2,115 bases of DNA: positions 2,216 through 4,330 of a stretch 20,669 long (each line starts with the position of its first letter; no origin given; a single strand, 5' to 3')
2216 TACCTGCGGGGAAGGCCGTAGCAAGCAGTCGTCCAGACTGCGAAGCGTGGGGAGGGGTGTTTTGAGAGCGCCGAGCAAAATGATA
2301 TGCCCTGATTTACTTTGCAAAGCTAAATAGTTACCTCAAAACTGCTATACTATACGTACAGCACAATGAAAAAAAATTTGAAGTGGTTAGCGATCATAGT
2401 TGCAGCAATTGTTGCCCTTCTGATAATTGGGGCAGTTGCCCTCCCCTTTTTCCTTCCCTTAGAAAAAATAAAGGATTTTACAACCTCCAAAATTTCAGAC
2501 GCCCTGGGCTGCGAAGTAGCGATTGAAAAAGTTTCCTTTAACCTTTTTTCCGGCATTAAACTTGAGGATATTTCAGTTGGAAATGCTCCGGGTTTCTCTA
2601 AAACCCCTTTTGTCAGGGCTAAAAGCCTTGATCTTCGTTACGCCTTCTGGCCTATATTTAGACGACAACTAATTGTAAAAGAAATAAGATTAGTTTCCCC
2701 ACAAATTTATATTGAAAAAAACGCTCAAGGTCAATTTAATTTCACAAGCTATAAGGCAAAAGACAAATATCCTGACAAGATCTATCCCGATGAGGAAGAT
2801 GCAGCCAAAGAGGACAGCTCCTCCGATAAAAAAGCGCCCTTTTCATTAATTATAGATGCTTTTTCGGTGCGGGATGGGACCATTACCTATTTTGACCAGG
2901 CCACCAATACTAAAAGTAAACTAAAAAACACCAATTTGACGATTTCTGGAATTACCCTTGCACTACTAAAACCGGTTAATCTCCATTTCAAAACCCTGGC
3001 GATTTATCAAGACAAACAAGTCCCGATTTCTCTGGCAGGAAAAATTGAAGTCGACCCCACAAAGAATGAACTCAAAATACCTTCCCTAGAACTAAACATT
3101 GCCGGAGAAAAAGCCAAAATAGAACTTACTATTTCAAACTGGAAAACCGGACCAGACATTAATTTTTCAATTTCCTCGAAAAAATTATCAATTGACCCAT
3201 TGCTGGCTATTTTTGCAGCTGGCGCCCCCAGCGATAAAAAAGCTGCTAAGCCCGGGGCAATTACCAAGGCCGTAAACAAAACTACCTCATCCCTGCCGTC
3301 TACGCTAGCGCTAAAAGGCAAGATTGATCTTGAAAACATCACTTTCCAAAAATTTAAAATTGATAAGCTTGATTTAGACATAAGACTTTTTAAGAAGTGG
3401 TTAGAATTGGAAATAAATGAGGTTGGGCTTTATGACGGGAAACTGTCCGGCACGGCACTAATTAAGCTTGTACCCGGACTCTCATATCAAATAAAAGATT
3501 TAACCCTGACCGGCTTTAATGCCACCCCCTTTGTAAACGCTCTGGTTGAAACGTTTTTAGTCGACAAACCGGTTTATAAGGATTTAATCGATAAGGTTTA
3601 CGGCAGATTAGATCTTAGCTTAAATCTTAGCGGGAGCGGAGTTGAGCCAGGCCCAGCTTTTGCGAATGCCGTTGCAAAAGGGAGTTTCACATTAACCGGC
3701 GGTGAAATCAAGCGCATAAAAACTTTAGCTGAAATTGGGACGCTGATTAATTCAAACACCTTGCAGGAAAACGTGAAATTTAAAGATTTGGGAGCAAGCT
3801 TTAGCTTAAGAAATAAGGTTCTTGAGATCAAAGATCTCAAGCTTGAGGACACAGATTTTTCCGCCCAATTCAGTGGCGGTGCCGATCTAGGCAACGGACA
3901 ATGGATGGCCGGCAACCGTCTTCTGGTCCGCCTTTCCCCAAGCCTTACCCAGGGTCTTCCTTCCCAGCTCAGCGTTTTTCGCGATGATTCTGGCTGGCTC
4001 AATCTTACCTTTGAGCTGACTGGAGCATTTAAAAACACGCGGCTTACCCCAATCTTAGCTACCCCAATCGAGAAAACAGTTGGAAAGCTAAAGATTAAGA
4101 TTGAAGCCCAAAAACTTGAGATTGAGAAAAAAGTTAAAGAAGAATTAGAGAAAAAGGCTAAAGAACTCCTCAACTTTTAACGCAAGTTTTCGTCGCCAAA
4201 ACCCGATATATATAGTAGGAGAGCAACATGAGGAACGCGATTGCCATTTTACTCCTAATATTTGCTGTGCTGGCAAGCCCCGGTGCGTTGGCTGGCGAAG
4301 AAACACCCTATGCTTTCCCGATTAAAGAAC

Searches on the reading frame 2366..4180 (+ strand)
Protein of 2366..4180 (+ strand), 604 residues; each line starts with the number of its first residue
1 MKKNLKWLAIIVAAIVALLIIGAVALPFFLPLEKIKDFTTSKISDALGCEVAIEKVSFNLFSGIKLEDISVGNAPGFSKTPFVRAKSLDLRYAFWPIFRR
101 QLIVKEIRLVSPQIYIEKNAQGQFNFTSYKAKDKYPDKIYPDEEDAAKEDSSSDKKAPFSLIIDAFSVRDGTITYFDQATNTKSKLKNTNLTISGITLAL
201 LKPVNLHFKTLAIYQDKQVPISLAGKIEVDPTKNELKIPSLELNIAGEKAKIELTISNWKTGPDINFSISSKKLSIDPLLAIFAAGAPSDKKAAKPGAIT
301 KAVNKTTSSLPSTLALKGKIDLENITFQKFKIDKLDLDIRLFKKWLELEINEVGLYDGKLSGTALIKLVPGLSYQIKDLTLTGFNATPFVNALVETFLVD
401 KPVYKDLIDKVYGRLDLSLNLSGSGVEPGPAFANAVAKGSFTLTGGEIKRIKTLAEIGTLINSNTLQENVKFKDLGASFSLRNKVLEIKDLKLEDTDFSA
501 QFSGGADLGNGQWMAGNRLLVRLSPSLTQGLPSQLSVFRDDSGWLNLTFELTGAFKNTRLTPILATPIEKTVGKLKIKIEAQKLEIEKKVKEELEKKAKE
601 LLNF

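Call 11: search_protein_families(library=pfam, proteins=[window:2366-4180:+], max_evalue=0.01)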
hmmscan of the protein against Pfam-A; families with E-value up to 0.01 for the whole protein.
window:2366-4180:+ (604 aa): 3 families
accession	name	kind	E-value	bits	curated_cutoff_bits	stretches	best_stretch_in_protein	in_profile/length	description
PF05359.17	DUF748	-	4.6e-28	98.2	50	1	3-283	13-257/1037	Domain of Unknown Function (DUF748)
PF05170.20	AsmA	-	6.6e-25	88.4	29.8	1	1-232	1-213/607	AsmA family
PF13116.12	YhdP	-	3e-13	49.1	46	2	3-193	9-171/1224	YhdP protein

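Call 14: find_homologous_proteins(query=window:2366-4180:+, max_evalue=1e-20)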
Query window:2366-4180:+ (604 aa): 104 proteins with E <= 1e-20 among 8000 candidates.
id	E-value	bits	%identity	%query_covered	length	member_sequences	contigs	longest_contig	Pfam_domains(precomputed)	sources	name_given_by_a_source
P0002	0.0e+0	1304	100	100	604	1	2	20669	PF13116.12,PF05359.17,PF05170.21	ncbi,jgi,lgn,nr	ncbi:MAG: AsmA family protein [Candidatus Saganbacteria bacterium]|nr:AsmA family protein [Candidatu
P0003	9.9e-209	713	56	98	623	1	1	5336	PF13116.12,PF05359.17,PF05170.21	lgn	-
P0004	1.6e-204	699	55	98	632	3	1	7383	PF13116.12,PF05359.17,PF05170.21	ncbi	-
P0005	2.0e-200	685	53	99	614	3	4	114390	PF05359.17,PF05170.21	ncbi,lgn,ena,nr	ncbi:hypothetical protein A3J44_06390 [candidate division WOR-1 bacterium RIFCSPHIGHO2_02_FULL_45_12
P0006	2.5e-198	679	54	98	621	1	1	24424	PF05359.17,PF05170.21,PF27414.1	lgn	-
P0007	2.1e-195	669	54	98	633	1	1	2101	PF05359.17,PF05170.21,PF27414.1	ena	-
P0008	2.3e-195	669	54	98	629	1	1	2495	PF13116.12,PF05359.17,PF05170.21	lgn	-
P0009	2.6e-192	659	52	99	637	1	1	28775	PF05359.17,PF05170.21,PF27414.1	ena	-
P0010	5.4e-192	658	52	98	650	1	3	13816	PF13116.12,PF05359.17,PF05170.21,PF27414.1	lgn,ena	-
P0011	1.1e-191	657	51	99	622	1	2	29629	PF13116.12,PF05359.17,PF05170.21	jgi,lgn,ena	-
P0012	1.2e-191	657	53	95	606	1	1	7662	PF05359.17,PF05170.21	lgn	-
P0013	4.4e-191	655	51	99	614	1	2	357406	PF13116.12,PF05359.17,PF05170.21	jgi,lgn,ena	-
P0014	1.4e-190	653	53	100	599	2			PF13116.12,PF05359.17,PF05170.21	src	-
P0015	1.5e-186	640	51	99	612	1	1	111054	PF13116.12,PF05359.17,PF05170.21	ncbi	ncbi:MAG: AsmA family protein [bacterium]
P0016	1.6e-186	640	49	99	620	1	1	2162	PF13116.12,PF05359.17,PF05170.21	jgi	jgi:uncharacterized protein involved in outer membrane biogenesis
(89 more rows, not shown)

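Call 15: find_encoding_contigs(protein=P0005, flank=6000, max_places=2)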
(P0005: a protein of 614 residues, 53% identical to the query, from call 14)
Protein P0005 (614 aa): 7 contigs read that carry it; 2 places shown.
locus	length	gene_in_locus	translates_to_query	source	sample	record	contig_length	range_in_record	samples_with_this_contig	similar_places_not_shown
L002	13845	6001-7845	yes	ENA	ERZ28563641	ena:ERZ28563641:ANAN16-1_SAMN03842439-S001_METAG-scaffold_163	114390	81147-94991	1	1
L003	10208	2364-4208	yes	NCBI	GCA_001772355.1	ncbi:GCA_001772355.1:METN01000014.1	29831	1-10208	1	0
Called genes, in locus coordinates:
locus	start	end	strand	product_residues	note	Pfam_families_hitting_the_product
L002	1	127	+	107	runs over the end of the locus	PF07963:N_methyl (weak)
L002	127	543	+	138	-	PF07963:N_methyl (weak)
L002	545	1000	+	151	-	-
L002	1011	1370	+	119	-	PF00892:EamA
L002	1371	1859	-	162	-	PF02577:BFN_dom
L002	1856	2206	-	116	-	PF00453:Ribosomal_L20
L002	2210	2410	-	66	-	PF01632:Ribosomal_L35p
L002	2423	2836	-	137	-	PF05198:IF3_N, PF00707:IF3_C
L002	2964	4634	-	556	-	PF07973:tRNA_SAD, PF00587:tRNA-synt_2b, PF03129:HGTP_anticodon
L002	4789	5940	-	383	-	PF02670:DXP_reductoisom, PF08436:DXP_redisom_C, PF13288:DXPR_C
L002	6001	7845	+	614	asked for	PF05170:AsmA, PF05359:DUF748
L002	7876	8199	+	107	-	-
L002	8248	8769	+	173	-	PF00156:Pribosyltran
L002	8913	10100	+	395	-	PF00009:GTP_EFTU, PF03144:GTP_EFTU_D2, PF03143:GTP_EFTU_D3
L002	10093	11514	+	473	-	PF12229:PG_binding_4, PF04294:VanW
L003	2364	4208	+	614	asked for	PF05170:AsmA, PF05359:DUF748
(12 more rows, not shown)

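Call 16: find_encoding_contigs(protein=P0006, flank=6000, max_places=2)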
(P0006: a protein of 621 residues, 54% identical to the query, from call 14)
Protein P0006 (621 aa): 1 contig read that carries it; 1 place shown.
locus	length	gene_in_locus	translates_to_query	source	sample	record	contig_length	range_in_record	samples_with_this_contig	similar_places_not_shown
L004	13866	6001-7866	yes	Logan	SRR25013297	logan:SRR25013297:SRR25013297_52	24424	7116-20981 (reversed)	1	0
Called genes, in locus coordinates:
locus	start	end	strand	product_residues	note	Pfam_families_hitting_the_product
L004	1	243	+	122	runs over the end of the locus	PF07963:N_methyl (weak)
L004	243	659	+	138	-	PF07963:N_methyl (weak)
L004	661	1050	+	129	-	-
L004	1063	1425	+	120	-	PF00892:EamA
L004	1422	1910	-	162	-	PF02577:BFN_dom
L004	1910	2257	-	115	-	PF00453:Ribosomal_L20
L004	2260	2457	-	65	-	PF01632:Ribosomal_L35p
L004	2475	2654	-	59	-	PF00707:IF3_C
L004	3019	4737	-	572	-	PF07973:tRNA_SAD, PF00587:tRNA-synt_2b, PF03129:HGTP_anticodon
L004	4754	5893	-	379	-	PF02670:DXP_reductoisom, PF08436:DXP_redisom_C, PF13288:DXPR_C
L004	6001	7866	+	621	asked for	PF05170:AsmA, PF05359:DUF748, PF27414:TP_0324_N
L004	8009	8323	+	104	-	-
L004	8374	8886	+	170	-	PF00156:Pribosyltran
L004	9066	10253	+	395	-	PF00009:GTP_EFTU, PF03144:GTP_EFTU_D2, PF03143:GTP_EFTU_D3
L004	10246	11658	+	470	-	PF12229:PG_binding_4, PF04294:VanW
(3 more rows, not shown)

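Call 17: find_encoding_contigs(protein=P0004, flank=6000, max_places=2)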
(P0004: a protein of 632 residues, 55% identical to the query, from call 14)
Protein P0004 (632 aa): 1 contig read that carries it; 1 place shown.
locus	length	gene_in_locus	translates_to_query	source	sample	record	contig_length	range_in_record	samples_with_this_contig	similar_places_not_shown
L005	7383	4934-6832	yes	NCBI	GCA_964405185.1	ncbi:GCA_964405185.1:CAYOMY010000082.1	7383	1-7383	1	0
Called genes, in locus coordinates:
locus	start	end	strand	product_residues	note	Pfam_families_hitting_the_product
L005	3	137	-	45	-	?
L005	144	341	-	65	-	PF01632:Ribosomal_L35p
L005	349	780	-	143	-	PF05198:IF3_N, PF00707:IF3_C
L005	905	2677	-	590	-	PF07973:tRNA_SAD, PF00587:tRNA-synt_2b, PF03129:HGTP_anticodon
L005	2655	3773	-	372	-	PF02670:DXP_reductoisom, PF08436:DXP_redisom_C, PF13288:DXPR_C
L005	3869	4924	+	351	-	-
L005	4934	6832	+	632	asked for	PF05170:AsmA, PF05359:DUF748, PF13116:YhdP (faint)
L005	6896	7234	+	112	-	-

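Call 18: find_encoding_contigs(protein=P0013, flank=6000, max_places=2)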
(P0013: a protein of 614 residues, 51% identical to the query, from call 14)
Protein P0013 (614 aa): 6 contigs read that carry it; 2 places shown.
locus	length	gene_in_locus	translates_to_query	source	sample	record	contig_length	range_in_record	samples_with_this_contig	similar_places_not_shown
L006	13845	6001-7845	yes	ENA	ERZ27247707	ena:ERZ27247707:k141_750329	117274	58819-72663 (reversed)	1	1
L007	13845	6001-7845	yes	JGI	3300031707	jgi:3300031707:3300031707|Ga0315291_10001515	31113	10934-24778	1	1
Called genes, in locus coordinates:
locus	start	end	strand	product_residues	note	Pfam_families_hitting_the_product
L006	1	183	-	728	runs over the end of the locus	PF22148:Fervidolysin_NPro-like (faint), PF00082:Peptidase_S8, PF17957:Big_7 (faint)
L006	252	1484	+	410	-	PF00202:Aminotran_3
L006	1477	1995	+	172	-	PF00588:SpoU_methylase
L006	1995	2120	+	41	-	-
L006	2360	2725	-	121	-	PF05635:23S_rRNA_IVP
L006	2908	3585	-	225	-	-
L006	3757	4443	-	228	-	-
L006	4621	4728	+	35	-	-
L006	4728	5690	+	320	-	PF01636:APH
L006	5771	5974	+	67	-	PF11127:YgaP-like_TM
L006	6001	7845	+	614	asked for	PF05170:AsmA, PF05359:DUF748, PF13116:YhdP (weak)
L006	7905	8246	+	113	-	-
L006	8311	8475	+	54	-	PF26391:MamI (weak)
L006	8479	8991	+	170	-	PF00156:Pribosyltran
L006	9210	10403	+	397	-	PF00009:GTP_EFTU, PF03144:GTP_EFTU_D2, PF03143:GTP_EFTU_D3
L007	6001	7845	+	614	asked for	PF05170:AsmA, PF05359:DUF748, PF13116:YhdP (weak)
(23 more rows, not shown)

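Call 59: find_encoding_contigs(protein=P0002, flank=10000, max_places=10)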
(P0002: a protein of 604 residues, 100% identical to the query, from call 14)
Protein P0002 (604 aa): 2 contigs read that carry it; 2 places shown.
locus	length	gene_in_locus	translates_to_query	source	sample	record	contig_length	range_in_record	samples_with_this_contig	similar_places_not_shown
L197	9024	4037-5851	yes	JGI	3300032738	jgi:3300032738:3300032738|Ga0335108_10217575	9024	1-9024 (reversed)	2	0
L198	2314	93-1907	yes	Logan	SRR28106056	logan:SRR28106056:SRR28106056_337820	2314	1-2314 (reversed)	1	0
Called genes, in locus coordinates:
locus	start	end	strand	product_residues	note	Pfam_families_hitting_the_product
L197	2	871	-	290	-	?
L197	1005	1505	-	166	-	-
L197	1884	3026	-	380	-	PF02670:DXP_reductoisom, PF08436:DXP_redisom_C, PF13288:DXPR_C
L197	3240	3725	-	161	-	-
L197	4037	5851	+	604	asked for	PF05170:AsmA, PF05359:DUF748, PF13116:YhdP (weak)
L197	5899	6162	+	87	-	-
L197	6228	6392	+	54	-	PF26391:MamI (weak)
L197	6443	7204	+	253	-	PF01145:Band_7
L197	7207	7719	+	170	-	PF00156:Pribosyltran, PF14681:UPRTase (weak)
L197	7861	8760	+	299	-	-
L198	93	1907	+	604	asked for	PF05170:AsmA, PF05359:DUF748, PF13116:YhdP (weak)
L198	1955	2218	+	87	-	-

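Call 76: find_encoding_contigs(protein=P0003, flank=6000, max_places=2)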
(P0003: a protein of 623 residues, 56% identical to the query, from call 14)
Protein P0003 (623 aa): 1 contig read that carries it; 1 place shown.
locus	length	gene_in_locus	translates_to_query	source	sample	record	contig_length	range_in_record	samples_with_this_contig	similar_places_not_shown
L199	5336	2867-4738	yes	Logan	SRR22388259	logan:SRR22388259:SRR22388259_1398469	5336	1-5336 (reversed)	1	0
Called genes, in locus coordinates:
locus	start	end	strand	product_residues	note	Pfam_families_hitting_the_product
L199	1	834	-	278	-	?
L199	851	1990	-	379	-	PF02670:DXP_reductoisom, PF08436:DXP_redisom_C, PF13288:DXPR_C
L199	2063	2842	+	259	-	-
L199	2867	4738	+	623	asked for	PF05170:AsmA, PF05359:DUF748, PF13116:YhdP (weak), PF05170:AsmA (weak)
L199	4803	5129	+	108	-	-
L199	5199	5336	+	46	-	?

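Call 77: find_encoding_contigs(protein=P0009, flank=6000, max_places=2)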
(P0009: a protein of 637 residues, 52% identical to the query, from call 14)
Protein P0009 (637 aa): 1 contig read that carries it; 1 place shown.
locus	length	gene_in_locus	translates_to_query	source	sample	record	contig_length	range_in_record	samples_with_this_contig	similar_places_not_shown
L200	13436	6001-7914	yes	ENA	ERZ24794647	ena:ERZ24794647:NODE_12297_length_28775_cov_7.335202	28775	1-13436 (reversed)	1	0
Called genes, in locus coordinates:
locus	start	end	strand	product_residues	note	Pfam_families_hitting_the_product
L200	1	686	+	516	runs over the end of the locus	-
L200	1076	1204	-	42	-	-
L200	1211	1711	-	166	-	PF00588:SpoU_methylase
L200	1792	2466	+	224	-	PF01966:HD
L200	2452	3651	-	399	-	PF00202:Aminotran_3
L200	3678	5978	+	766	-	PF22148:Fervidolysin_NPro-like (faint), PF00082:Peptidase_S8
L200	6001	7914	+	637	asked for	PF05170:AsmA, PF05359:DUF748, PF27414:TP_0324_N (weak), PF05170:AsmA (weak)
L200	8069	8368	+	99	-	-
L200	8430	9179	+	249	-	PF01145:Band_7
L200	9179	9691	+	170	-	PF00156:Pribosyltran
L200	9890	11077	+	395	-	PF00009:GTP_EFTU, PF03144:GTP_EFTU_D2, PF03143:GTP_EFTU_D3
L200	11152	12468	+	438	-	PF12229:PG_binding_4, PF04294:VanW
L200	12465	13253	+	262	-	PF03331:LpxC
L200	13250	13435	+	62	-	?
